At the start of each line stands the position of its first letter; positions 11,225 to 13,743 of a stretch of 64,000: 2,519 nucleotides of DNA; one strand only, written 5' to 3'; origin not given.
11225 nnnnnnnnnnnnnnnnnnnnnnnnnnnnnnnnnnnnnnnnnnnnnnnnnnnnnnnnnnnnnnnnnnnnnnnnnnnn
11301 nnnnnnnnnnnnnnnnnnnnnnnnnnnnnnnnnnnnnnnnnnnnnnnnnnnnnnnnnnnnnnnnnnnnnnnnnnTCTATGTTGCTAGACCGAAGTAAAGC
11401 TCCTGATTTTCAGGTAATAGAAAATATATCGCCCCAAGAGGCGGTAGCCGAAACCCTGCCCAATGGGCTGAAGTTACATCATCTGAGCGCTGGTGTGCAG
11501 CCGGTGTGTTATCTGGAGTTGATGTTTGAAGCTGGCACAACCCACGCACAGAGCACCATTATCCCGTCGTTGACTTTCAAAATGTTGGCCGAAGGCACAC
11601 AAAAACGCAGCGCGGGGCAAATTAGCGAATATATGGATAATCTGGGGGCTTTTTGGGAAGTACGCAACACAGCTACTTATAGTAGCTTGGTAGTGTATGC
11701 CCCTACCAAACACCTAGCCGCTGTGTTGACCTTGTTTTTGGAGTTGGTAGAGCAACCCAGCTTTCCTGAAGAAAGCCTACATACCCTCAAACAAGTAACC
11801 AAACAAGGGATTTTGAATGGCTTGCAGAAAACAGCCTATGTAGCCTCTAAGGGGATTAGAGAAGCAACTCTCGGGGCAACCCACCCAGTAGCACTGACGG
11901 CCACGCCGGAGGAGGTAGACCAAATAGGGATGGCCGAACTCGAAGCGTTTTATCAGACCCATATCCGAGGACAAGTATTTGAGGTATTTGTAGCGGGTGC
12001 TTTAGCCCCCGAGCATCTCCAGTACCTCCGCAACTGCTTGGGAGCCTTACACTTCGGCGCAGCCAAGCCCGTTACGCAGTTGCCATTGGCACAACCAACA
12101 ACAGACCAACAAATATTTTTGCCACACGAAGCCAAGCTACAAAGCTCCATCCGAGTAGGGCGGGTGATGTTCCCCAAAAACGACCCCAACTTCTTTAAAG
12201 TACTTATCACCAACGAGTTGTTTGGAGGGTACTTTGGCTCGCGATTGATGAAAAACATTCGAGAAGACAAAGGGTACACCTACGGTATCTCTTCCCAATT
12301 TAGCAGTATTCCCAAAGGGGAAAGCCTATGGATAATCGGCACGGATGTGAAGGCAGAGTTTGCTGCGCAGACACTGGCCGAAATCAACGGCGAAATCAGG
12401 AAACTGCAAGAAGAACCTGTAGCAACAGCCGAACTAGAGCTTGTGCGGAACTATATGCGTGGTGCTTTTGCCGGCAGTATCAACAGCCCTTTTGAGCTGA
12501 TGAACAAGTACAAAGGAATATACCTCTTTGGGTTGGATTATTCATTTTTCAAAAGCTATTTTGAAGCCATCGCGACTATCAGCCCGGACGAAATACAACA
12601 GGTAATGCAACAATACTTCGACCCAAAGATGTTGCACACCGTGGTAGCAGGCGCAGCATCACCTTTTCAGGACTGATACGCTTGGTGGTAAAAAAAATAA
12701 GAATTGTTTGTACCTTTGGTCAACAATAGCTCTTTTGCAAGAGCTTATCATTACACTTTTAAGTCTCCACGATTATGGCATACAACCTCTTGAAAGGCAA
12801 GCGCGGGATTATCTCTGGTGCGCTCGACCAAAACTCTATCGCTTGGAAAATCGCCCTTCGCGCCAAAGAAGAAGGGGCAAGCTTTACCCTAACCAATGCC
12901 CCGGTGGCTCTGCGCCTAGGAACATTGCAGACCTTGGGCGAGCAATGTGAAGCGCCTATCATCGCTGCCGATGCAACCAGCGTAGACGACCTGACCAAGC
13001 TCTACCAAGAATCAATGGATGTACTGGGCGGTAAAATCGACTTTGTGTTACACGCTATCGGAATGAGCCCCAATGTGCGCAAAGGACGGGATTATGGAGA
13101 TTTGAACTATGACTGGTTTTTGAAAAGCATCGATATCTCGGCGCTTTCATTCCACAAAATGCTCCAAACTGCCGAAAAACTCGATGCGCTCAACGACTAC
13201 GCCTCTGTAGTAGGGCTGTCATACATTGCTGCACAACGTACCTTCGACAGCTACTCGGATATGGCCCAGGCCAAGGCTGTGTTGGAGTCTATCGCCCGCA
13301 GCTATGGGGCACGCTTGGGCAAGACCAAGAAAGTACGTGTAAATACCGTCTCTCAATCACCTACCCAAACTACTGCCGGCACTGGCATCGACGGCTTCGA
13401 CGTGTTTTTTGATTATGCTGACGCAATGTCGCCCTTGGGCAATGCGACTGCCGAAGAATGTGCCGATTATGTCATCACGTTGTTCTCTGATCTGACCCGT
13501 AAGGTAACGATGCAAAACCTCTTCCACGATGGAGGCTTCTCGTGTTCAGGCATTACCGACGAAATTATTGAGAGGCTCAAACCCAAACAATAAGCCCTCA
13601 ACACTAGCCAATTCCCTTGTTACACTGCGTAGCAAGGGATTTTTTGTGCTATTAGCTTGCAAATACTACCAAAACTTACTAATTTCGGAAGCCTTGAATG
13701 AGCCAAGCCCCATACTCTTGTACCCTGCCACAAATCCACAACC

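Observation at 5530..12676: Dedicated ECF sigma / zinc-finger anti-sigma pair immediately upstream of porU-porV, followed by a zinc-ligand-less M16 homologue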

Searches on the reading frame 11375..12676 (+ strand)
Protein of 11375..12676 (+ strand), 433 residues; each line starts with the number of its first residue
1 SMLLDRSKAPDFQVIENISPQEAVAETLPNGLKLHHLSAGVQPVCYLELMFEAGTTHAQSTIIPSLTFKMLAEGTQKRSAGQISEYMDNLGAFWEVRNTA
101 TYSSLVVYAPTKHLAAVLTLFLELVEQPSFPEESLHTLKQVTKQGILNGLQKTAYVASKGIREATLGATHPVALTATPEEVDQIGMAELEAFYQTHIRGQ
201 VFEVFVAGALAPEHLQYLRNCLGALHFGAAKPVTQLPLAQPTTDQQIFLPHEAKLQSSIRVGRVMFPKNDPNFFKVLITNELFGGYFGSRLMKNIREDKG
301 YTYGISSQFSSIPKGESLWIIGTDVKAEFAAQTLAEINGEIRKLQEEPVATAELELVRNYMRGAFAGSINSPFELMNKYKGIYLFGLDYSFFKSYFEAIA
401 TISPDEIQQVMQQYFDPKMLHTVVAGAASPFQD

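Call 4: search_protein_families(library=pfam, proteins=[window:11375-12676:+], max_evalue=0.01)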
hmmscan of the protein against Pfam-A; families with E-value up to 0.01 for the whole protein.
window:11375-12676:+ (433 aa): 2 families
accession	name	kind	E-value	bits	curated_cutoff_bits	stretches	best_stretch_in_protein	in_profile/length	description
PF05193.26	Peptidase_M16_C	-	1.1e-23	84.5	23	1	187-359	5-179/181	Peptidase M16 inactive domain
PF00675.25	Peptidase_M16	-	9.1e-05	22.8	22.3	1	46-144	14-114/149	Insulinase (Peptidase family M16)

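Call 5: search_protein_families(library=ncbifam, proteins=[window:11375-12676:+], max_evalue=0.01)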
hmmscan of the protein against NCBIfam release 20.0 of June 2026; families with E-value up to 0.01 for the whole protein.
window:11375-12676:+ (433 aa): 2 families
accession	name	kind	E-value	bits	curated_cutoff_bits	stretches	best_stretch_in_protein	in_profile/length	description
NF047422.1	YfmF_fam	equivalog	3.6e-18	65.7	285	1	124-413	113-400/412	EF-P 5-aminopentanol modification-associated protein YfmF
NF047421.1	YfmH_fam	equivalog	2.5e-10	40.1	250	1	107-421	101-417/425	EF-P 5-aminopentanol modification-associated protein YfmH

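Call 21: find_related_loci(query=window:11375-12676:+, collection=metagenome_contigs, flank=7000)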
Query window:11375-12676:+ (433 aa) in metagenome_contigs; peptide patterns used: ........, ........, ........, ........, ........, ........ (x = any residue, [..] = any of these).
554 stretches matched a pattern; 447 encode a relative of the query (tblastn E <= 1e-3); the best 80 are kept; 80 distinct loci.
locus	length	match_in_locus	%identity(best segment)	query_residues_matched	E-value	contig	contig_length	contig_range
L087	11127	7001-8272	40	1-426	1e-104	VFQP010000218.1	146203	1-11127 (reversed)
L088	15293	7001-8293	41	3-427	8e-99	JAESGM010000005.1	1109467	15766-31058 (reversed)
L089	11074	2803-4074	41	4-427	3e-98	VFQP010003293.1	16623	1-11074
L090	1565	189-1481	39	3-427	7e-105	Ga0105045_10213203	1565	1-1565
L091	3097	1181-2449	39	4-427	2e-99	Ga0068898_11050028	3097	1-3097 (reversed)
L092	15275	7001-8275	39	5-430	9e-97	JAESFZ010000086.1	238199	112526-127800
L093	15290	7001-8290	40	3-427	1e-96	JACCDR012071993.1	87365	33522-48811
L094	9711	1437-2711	39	1-427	3e-96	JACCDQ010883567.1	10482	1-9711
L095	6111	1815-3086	41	4-427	9e-96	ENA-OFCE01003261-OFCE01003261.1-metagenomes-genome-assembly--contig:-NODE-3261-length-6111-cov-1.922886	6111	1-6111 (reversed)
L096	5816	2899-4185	39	2-430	1e-95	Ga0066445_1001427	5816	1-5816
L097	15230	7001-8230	40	5-415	7e-95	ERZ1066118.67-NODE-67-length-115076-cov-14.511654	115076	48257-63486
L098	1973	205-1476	38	2-427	2e-100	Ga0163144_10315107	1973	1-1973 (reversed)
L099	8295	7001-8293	39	2-431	5e-95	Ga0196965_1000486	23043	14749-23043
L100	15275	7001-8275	37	2-430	2e-92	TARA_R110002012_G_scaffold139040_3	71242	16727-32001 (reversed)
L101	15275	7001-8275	38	2-430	3e-92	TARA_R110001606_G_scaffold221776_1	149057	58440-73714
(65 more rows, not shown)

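Call 56: search_solved_structures(query=window:11375-12676:+, max_evalue=0.001)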
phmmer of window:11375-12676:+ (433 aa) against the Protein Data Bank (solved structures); distinct sequences matched with E-value up to 0.001: 25.
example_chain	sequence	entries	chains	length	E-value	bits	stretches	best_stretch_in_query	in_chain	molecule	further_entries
3amj_B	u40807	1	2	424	1.9e-28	103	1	27-429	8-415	zinc peptidase inactive subunit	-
3gwb_A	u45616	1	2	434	1.8e-26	96.5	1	30-426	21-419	Peptidase M16 inactive domain family protein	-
4nnz_A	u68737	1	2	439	5.9e-11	45.4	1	27-420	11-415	Probable zinc protease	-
5hxk_A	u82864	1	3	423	1.6e-10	44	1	25-361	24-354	Zinc-dependent peptidase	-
7v4y_B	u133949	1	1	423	8.9e-10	41.6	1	70-361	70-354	Zinc-dependent peptidase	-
3hdi_A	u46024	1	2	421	2.6e-09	40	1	64-378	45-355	Processing protease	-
6haw_A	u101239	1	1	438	0.0001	24.9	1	20-235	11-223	Cytochrome b-c1 complex subunit 1, mitochondrial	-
4d6u_N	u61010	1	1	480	0.00021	23.9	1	15-227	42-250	CYTOCHROME B-C1 COMPLEX SUBUNIT 1, MITOCHONDRIAL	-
1sqb_A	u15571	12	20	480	0.00021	23.9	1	15-227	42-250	Ubiquinol-cytochrome C reductase complex core protein I, mitochondrial | Ubiquinol-cytochrome-c reductase complex core protein I, mitochondrial precursor | CYTO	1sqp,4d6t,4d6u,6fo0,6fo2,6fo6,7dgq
5okd_A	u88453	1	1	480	0.00022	23.8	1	15-227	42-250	Cytochrome b-c1 complex subunit 1, mitochondrial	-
1qcr_A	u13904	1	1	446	0.00024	23.7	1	20-227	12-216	UBIQUINOL CYTOCHROME C OXIDOREDUCTASE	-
1be3_A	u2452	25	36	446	0.00024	23.6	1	20-227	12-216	CYTOCHROME BC1 COMPLEX | UBIQUINOL-CYTOCHROME C REDUCTASE COMPLEX CORE PROTEIN I | Ubiquinol-cytochrome C reductase complex core protein I, mitochondrial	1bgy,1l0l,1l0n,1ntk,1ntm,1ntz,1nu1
5nmi_A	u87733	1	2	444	0.00025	23.6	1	20-227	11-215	Cytochrome b-c1 complex subunit 1, mitochondrial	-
6xvf_A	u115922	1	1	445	0.00025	23.6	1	20-227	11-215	Cytochrome b-c1 complex subunit 1, mitochondrial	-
6zfs_A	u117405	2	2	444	0.00027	23.5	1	20-227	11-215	Cytochrome b-c1 complex subunit 1, mitochondrial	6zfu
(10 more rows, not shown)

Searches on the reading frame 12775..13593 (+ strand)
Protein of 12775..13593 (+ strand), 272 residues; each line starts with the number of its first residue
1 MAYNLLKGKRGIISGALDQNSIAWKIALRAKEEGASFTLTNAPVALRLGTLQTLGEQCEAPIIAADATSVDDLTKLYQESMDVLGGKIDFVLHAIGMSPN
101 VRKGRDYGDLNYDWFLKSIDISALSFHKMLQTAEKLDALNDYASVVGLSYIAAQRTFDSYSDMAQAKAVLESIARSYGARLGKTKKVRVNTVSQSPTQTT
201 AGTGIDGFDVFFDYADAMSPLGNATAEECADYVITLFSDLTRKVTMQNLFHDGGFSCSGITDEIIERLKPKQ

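Call 4: search_protein_families(library=pfam, proteins=[window:12775-13593:+], max_evalue=0.01)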
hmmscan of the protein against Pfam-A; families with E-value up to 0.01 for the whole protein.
window:12775-13593:+ (272 aa): 1 family
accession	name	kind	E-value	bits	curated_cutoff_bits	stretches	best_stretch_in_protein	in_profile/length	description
PF13561.12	adh_short_C2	-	8.4e-56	189.6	27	1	15-256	1-236/236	Enoyl-(Acyl carrier protein) reductase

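Call 5: search_protein_families(library=ncbifam, proteins=[window:12775-13593:+], max_evalue=0.01)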
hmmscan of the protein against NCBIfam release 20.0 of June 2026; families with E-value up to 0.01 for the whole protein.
window:12775-13593:+ (272 aa): 66 families (the best 25 are shown)
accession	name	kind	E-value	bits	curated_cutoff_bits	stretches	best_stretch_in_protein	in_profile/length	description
NF005908.0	PRK07889.1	equivalog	7.1e-41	140.6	299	1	4-259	3-255/256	enoyl-ACP reductase FabI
NF006019.0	PRK08159.1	equivalog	3e-39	134.8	452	1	3-260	5-259/272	enoyl-ACP reductase FabI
NF005078.0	PRK06505.1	equivalog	2e-37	128.8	446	1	4-258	3-254/271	enoyl-ACP reductase FabI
NF006266.0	PRK08415.1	equivalog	6.9e-36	124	441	1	5-263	2-257/274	enoyl-ACP reductase FabI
NF005717.0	PRK07533.1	equivalog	3.2e-35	122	337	1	4-256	7-256/259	enoyl-ACP reductase FabI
NF005615.0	PRK07370.1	equivalog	1.9e-32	112.5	391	1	6-259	5-258/259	enoyl-ACP reductase FabI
NF005422.0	PRK06997.1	equivalog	2.2e-32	112.4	440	1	5-258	3-254/262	enoyl-ACP reductase FabI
NF006369.1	PRK08594.1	equivalog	6.8e-31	107.6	370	1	5-256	3-253/256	enoyl-ACP reductase FabI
NF005145.0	PRK06603.1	equivalog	1.9e-30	106.2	456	1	1-259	1-256/260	enoyl-ACP reductase FabI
NF005938.0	PRK07984.1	equivalog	5.1e-29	101.3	477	1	5-260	3-256/262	enoyl-ACP reductase FabI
NF006428.0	PRK08690.1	equivalog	3.9e-28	98.4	462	1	5-259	3-256/261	enoyl-ACP reductase FabI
NF040631.2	InhA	exception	1.7e-27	96.6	430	1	5-254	2-257/257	NADH-dependent enoyl-ACP reductase InhA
NF004748.0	PRK06079.1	equivalog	1.2e-26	93.5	362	1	4-254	3-248/252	enoyl-ACP reductase FabI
NF004957.0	PRK06300.1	equivalog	1.5e-24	86.8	356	1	85-264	117-294/299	enoyl-[acyl-carrier-protein] reductase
NF005975.0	PRK08063.1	equivalog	4.1e-16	59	328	1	48-256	46-247/250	enoyl-[acyl-carrier-protein] reductase FabL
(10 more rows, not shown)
